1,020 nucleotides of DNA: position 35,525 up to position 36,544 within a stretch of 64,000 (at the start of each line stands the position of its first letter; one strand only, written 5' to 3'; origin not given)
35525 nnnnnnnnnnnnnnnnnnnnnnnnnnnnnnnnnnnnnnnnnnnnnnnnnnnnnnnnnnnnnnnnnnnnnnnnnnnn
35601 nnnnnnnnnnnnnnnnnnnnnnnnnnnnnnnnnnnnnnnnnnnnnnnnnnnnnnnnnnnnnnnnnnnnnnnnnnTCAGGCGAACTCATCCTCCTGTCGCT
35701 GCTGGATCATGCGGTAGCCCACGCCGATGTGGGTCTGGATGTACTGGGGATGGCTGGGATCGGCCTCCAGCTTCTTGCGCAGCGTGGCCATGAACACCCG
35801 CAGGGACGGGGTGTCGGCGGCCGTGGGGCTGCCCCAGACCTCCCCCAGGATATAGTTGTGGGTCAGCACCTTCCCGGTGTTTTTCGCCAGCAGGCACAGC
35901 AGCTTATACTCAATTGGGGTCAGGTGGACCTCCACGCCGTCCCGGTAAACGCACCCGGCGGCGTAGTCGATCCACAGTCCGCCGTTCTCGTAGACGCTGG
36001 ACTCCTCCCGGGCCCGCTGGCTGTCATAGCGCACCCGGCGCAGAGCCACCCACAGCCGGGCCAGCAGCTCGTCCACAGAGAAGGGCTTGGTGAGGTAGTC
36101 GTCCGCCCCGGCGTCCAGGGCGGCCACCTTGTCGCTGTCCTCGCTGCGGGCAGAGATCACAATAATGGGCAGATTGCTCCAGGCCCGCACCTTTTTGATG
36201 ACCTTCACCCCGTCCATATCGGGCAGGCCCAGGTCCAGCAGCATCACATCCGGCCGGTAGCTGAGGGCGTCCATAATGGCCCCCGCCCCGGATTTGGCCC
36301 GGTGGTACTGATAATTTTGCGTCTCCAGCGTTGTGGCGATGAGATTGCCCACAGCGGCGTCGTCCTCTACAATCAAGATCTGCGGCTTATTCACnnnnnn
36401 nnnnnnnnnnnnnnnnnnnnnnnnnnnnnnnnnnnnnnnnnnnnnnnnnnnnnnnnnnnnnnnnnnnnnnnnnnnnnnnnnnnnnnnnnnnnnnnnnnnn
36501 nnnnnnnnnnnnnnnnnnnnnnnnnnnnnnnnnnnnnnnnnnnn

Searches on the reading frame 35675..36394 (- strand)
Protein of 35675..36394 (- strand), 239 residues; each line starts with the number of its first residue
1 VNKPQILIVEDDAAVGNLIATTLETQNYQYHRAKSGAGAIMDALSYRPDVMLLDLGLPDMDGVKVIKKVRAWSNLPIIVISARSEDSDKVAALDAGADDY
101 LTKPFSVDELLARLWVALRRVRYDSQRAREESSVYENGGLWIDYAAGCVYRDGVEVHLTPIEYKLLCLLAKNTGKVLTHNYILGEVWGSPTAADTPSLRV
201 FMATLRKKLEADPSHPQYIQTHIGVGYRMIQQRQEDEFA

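Call 33: find_encoding_contigs(protein=window:35675-36394:-, flank=6000, max_places=10)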
Protein window:35675-36394:- (239 aa): 23 contigs read that carry it; 2 places shown.
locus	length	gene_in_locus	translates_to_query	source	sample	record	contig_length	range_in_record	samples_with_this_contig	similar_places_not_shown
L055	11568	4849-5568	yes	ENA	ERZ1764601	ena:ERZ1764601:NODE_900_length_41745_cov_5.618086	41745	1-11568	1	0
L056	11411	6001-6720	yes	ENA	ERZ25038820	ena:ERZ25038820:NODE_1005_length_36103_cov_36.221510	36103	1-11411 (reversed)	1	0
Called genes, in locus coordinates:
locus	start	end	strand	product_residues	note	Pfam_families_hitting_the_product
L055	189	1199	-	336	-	PF03590:AsnA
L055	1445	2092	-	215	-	PF02254:TrkA_N, PF03446:NAD_binding_2 (weak), PF02080:TrkA_C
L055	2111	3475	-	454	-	PF02386:TrkH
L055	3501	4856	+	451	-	PF13493:DUF4118, PF00512:HisKA, PF02518:HATPase_c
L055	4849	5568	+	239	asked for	PF00072:Response_reg, PF00486:Trans_reg_C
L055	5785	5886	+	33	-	-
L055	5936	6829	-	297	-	PF09397:FtsK_gamma, PF04471:Mrr_cat, PF13156:Mrr_cat_2 (faint), PF22722:NA-iREase1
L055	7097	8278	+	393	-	PF14659:Phage_int_SAM_3, PF00589:Phage_integrase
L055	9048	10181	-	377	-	PF00589:Phage_integrase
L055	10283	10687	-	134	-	-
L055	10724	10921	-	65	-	PF07927:HicA_toxin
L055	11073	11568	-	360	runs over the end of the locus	PF13588:HSDR_N_2, PF04313:HSDR_N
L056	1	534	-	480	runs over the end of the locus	PF01546:Peptidase_M20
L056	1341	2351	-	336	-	PF03590:AsnA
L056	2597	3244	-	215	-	PF02254:TrkA_N, PF03446:NAD_binding_2 (faint), PF02080:TrkA_C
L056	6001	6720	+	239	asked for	PF00072:Response_reg, PF00486:Trans_reg_C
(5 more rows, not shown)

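Call 78: find_homologous_proteins(query=window:35675-36394:-, max_evalue=1e-80)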
Query window:35675-36394:- (239 aa): 7659 proteins with E <= 1e-80 among 8000 candidates; the best 120 are listed.
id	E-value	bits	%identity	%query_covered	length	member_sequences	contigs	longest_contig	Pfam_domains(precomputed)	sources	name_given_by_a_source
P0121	3.9e-152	522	99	100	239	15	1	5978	PF00486.35,PF00072.31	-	-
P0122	9.7e-141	485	90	99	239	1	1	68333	PF00486.35,PF00072.31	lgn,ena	-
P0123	1.2e-140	485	91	99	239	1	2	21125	PF00486.35,PF00072.31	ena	-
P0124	1.3e-140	484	91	99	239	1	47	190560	PF00486.35,PF00072.31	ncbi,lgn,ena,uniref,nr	ncbi:response regulator [Yanshouia hominis]|uniref:Stage 0 sporulation protein A homolog n=1 Tax=Yan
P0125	1.8e-140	484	91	99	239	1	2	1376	PF00486.35,PF00072.31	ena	-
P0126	2.6e-140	483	91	99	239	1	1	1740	PF00486.35,PF00072.31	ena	-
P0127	4.5e-140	483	89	99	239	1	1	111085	PF00486.35,PF00072.31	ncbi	-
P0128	4.8e-140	483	90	99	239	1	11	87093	PF00486.35,PF00072.31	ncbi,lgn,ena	-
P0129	6.6e-140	482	90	99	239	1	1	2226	PF00486.35,PF00072.31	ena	-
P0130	9.2e-140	482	90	99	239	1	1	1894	PF00486.35,PF00072.31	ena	-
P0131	9.2e-140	482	90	99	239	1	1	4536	PF00486.35,PF00072.31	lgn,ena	-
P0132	1.3e-139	481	90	99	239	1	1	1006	PF00486.35,PF00072.31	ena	-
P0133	1.3e-139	481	90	99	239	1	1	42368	PF00486.35,PF00072.31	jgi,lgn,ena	-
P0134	2.4e-139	480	90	99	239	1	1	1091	PF00486.35,PF00072.31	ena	-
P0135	2.8e-139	480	89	100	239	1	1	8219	PF00486.35,PF00072.31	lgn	-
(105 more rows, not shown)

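Call 79: find_encoding_contigs(protein=P0124, flank=6000, max_places=4)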
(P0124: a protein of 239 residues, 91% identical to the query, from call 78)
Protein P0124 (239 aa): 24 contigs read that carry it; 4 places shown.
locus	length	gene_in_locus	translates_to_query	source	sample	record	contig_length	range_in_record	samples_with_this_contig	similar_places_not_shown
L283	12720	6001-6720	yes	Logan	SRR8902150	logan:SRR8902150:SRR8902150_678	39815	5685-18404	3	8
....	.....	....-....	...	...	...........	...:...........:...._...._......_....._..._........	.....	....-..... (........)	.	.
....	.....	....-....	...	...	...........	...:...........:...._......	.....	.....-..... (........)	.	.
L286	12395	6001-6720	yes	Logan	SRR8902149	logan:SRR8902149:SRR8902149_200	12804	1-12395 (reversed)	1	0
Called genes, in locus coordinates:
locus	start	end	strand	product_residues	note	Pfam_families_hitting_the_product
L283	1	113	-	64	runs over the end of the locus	-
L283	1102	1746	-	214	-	PF02254:TrkA_N, PF02080:TrkA_C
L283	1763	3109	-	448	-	PF02386:TrkH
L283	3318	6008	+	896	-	PF02702:KdpD, PF13493:DUF4118, PF00512:HisKA, PF02518:HATPase_c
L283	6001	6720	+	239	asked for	PF00072:Response_reg, PF00486:Trans_reg_C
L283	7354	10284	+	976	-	PF01869:BcrAD_BadFG, PF09989:DUF2229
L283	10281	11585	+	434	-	PF09989:DUF2229 (weak)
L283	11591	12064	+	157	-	PF00583:Acetyltransf_1, PF13673:Acetyltransf_10, PF13508:Acetyltransf_7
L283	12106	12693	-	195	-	-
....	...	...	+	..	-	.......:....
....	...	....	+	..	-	-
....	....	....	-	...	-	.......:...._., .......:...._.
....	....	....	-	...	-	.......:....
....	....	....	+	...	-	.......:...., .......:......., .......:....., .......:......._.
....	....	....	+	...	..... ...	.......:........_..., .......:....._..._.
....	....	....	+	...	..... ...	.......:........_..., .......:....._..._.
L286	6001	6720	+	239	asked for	PF00072:Response_reg, PF00486:Trans_reg_C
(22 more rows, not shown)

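Call 80: find_encoding_contigs(protein=P0122, flank=6000, max_places=2)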
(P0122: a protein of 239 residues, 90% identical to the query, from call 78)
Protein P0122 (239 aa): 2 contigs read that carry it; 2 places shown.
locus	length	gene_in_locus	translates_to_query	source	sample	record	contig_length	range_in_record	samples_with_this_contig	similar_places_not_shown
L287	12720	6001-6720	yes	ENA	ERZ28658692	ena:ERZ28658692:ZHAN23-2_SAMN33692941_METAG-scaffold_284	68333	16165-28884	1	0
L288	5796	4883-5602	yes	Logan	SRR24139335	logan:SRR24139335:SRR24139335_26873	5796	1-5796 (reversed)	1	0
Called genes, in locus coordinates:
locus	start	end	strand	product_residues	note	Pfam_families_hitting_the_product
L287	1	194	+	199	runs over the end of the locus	PF02669:KdpC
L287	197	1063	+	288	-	-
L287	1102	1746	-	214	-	PF02254:TrkA_N, PF02080:TrkA_C (weak)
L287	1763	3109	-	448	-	PF02386:TrkH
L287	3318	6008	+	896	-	PF02702:KdpD, PF13493:DUF4118, PF00512:HisKA, PF02518:HATPase_c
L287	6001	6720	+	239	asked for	PF00072:Response_reg, PF00486:Trans_reg_C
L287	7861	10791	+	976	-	PF01869:BcrAD_BadFG, PF09989:DUF2229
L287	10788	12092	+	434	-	PF09989:DUF2229 (weak)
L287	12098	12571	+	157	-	PF00583:Acetyltransf_1, PF13673:Acetyltransf_10, PF13508:Acetyltransf_7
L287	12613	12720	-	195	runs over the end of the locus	-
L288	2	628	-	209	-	?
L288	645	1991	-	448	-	PF02386:TrkH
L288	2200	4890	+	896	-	PF02702:KdpD, PF13493:DUF4118, PF00512:HisKA, PF02518:HATPase_c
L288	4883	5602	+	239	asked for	PF00072:Response_reg, PF00486:Trans_reg_C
